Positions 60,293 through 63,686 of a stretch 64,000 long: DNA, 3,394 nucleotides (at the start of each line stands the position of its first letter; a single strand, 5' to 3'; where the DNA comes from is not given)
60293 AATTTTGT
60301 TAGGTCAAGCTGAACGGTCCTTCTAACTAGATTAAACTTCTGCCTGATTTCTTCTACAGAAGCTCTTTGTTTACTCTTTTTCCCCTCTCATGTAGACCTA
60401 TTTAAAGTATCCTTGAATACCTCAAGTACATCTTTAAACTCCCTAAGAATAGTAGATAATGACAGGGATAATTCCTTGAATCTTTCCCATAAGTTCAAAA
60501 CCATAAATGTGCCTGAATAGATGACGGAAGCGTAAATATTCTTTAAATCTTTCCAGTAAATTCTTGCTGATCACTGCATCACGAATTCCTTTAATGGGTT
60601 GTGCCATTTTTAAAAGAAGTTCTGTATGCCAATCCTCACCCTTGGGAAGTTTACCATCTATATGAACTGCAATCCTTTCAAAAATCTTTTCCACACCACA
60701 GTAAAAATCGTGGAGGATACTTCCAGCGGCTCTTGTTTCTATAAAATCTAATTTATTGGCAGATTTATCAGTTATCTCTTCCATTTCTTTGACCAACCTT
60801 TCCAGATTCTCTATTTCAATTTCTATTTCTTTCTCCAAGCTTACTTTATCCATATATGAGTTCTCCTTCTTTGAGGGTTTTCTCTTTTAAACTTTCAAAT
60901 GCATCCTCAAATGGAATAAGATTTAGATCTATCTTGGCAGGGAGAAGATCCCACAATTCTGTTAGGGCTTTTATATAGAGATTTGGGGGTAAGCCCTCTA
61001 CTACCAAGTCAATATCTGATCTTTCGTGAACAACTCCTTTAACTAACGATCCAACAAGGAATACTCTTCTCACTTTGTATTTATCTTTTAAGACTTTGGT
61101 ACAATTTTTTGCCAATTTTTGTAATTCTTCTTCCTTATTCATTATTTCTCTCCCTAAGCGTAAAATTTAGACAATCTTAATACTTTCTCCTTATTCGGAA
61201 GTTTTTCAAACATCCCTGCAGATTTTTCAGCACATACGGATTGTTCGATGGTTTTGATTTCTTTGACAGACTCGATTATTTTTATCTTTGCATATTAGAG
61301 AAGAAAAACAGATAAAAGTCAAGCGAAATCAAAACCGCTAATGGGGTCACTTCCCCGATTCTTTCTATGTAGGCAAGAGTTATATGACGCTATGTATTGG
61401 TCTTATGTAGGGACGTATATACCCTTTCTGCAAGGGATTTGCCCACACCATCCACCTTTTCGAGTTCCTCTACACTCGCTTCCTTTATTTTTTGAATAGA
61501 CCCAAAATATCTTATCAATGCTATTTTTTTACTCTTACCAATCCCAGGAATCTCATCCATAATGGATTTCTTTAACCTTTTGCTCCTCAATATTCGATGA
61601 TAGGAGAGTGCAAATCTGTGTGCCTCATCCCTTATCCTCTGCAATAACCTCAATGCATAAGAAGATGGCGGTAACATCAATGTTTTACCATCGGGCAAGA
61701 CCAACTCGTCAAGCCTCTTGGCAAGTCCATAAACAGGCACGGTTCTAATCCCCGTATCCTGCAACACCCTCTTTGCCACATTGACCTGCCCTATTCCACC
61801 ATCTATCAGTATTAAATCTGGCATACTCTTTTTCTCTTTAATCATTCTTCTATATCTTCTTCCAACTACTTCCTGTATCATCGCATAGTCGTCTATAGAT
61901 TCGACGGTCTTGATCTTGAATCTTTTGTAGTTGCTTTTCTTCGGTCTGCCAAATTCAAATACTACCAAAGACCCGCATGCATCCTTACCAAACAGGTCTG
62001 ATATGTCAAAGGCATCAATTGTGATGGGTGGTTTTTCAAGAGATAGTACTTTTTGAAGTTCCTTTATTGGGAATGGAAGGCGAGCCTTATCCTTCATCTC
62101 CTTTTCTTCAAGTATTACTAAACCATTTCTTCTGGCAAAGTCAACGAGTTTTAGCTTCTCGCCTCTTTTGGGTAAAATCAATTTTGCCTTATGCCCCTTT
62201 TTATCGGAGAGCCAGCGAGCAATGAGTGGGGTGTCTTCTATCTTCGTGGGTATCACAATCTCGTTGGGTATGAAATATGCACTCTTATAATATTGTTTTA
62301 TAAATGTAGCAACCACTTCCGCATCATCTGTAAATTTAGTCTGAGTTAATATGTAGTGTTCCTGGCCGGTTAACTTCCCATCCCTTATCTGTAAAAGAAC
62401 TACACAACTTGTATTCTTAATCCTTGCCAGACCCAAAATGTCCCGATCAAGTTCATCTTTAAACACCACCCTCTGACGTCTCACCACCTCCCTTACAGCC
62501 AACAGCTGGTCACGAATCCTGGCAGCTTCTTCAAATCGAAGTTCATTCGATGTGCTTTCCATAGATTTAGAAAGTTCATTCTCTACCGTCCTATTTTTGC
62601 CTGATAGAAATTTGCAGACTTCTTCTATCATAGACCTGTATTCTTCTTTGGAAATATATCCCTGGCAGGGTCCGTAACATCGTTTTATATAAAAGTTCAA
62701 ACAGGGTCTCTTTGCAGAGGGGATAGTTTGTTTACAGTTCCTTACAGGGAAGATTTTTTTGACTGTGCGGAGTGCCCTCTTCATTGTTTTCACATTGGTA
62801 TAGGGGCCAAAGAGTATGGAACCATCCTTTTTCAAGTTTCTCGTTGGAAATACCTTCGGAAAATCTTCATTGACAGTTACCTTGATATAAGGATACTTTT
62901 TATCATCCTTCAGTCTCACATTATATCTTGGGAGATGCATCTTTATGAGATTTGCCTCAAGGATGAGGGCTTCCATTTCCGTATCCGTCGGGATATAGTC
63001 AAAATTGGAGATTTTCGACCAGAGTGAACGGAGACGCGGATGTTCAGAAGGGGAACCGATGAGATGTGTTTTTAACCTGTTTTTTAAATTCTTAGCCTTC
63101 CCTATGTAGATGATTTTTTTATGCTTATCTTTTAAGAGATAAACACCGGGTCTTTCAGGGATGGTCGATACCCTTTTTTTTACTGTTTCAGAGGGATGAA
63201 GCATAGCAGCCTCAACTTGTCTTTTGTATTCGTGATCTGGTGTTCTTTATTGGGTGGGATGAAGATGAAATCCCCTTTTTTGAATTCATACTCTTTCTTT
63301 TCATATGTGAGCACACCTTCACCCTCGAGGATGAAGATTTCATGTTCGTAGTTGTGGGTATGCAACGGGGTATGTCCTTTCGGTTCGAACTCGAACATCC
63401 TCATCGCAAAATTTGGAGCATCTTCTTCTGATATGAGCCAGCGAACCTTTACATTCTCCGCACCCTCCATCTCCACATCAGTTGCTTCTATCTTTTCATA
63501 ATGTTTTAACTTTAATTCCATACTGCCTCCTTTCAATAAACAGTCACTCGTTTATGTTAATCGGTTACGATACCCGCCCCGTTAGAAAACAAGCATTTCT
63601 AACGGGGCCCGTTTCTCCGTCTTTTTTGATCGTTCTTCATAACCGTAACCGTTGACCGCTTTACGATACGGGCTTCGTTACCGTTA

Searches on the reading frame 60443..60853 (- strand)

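Call 41: search_protein_families(library=pfam, proteins=[window:60443-60853:-], max_evalue=0.01)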
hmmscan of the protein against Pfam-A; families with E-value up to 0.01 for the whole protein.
window:60443-60853:- (136 aa): 1 family
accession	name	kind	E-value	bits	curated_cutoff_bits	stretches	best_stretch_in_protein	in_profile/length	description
PF20797.2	HepT-like_2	-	2.8e-29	101.8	27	1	42-121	1-80/110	HepT-like protein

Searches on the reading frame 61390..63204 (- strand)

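Call 41: search_protein_families(library=pfam, proteins=[window:61390-63204:-], max_evalue=0.01)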
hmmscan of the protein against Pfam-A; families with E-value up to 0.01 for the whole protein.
window:61390-63204:- (604 aa): 9 families
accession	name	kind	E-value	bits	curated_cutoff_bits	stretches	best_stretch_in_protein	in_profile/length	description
PF08459.17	UvrC_RNaseH_dom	-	1.7e-52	177.9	22.3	1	384-532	1-158/159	UvrC RNAse H endonuclease domain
PF22920.2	UvrC_RNaseH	-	1.2e-34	119.2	24.3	1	253-367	1-115/116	UvrC Ribonuclease H-like domain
PF01541.30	GIY-YIG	-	1.4e-10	41.8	22.6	1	19-95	2-78/78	GIY-YIG catalytic domain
PF14520.12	HHH_5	-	2.6e-10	41.1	27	1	549-600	4-56/57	Helix-hairpin-helix domain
PF12826.13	HHH_2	-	2.2e-08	34.6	27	1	552-601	8-57/64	Helix-hairpin-helix motif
PF00633.29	HHH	-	5.3e-08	32.8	24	1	569-596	1-28/30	Helix-hairpin-helix motif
PF02151.25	UVR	-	7.8e-06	25.9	21.5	1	209-239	5-35/36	UvrB/uvrC motif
PF24348.1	DUF7508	-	6.5e-05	23.5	26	1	10-52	13-54/79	Domain of unknown function (DUF7508)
PF20815.3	GIY_YIG_2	-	0.00016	22.2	22.4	1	22-51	24-55/153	GIY-YIG catalytic domain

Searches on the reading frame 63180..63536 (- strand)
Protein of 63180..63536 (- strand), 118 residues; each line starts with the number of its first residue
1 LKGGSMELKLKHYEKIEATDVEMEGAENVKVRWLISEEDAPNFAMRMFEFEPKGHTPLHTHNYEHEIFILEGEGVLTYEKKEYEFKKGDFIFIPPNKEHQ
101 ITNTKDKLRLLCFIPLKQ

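Call 41: search_protein_families(library=pfam, proteins=[window:63180-63536:-], max_evalue=0.01)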
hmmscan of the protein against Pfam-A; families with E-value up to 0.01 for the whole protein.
window:63180-63536:- (118 aa): 14 families
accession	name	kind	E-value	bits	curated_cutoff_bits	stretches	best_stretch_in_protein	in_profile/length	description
PF07883.17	Cupin_2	-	4.2e-18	65.3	27.2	1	47-112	2-68/70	Cupin domain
PF02311.25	AraC_binding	-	2.5e-08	34.2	21.1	1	55-106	15-66/135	AraC-like ligand binding domain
PF12973.13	Cupin_7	-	6.4e-08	32.8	27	1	25-107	16-93/105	ChrR Cupin-like domain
PF06339.18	Ectoine_synth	-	5.2e-07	30.4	27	1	9-113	2-106/127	Ectoine synthase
PF21621.3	MPI_cupin_dom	-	1.4e-06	28.6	27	1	67-96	33-62/79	Mannose-6-phosphate isomerase, cupin domain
PF00190.28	Cupin_1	-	3.1e-05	24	22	1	44-107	34-107/151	Cupin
PF03079.20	ARD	-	5.2e-05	23.9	27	1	10-106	44-140/157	ARD/ARD' family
PF05899.18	Cupin_3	-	0.00013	22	23.5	1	66-98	28-61/74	EutQ-like cupin domain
PF16867.11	DMSP_lyase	-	0.00055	20.2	27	1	45-105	97-157/162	Dimethlysulfonioproprionate lyase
PF01050.24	MannoseP_isomer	-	0.00057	20.5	23.6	1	40-104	25-90/116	Mannose-6-phosphate isomerase C-terminal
PF06249.18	EutQ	-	0.00087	19.5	21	1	3-104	36-136/152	Ethanolamine utilisation protein EutQ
PF02041.22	Auxin_BP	-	0.0015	18.7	21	1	49-111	50-123/167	Auxin binding protein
PF08007.18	JmjC_2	-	0.0089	16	22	0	80-105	85-110/127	JmjC domain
PF14499.12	DUF4437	-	0.0094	15.6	24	0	30-109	23-102/250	Domain of unknown function (DUF4437)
